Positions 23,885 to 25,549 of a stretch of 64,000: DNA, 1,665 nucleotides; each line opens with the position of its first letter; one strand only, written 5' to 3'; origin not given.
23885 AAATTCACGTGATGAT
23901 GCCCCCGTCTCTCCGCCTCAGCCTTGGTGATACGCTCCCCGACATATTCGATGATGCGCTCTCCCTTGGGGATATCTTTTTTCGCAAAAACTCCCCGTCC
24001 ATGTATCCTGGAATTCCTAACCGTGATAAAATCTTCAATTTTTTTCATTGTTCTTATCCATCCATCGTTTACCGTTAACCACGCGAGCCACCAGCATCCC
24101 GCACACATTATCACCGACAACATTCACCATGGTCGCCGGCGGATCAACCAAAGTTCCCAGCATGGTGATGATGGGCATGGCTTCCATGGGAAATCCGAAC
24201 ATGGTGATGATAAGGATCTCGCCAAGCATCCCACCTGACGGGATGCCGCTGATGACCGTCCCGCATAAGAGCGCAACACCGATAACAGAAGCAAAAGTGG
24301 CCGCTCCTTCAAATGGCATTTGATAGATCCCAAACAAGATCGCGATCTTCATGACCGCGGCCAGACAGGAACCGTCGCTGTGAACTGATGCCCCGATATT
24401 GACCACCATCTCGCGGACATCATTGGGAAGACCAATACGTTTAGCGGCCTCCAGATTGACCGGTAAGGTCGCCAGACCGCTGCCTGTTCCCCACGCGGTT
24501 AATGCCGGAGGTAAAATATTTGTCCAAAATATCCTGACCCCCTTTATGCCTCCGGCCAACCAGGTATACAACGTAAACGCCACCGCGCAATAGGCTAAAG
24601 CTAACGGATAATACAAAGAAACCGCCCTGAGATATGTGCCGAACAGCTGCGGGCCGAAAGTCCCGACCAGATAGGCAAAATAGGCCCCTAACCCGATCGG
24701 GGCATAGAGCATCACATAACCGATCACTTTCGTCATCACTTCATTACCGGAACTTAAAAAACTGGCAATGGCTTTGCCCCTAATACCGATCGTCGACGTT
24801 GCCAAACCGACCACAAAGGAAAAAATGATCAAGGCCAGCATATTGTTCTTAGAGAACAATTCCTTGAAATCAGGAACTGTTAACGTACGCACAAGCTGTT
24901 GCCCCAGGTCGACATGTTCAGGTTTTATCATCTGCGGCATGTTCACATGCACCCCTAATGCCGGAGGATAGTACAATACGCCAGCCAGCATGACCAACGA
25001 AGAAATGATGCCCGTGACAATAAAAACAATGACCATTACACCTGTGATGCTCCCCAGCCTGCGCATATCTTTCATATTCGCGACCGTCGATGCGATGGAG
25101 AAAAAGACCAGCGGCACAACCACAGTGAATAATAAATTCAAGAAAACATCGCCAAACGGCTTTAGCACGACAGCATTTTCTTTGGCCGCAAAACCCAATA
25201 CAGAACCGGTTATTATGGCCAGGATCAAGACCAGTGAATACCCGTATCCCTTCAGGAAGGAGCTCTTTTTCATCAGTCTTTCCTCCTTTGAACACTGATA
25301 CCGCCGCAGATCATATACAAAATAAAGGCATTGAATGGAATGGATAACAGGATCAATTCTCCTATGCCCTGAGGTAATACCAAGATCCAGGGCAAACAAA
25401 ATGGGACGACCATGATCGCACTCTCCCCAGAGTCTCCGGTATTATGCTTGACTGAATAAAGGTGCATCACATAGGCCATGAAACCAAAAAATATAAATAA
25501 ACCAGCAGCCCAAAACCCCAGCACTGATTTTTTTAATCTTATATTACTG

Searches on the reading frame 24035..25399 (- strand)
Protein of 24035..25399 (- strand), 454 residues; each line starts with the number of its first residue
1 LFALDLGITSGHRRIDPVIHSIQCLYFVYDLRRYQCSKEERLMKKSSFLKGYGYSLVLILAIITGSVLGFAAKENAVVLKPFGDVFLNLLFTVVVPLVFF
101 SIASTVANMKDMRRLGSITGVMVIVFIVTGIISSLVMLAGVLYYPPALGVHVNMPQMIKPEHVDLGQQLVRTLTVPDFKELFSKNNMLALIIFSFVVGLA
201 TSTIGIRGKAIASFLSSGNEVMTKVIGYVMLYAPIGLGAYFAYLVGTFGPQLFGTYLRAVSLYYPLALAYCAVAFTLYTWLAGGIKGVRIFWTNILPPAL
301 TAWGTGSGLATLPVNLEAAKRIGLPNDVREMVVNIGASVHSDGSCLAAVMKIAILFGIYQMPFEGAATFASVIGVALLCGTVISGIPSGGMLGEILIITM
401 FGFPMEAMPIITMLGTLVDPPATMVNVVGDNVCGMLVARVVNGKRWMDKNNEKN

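Call 51: search_protein_families(library=pfam, proteins=[window:24035-25399:-], max_evalue=0.00001)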
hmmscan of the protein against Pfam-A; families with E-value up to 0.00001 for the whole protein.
window:24035-25399:- (454 aa): 1 family
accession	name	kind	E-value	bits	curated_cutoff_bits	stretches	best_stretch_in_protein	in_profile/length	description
PF00375.23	SDF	-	2.7e-85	287.2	27.9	1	58-439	5-386/387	Sodium:dicarboxylate symporter family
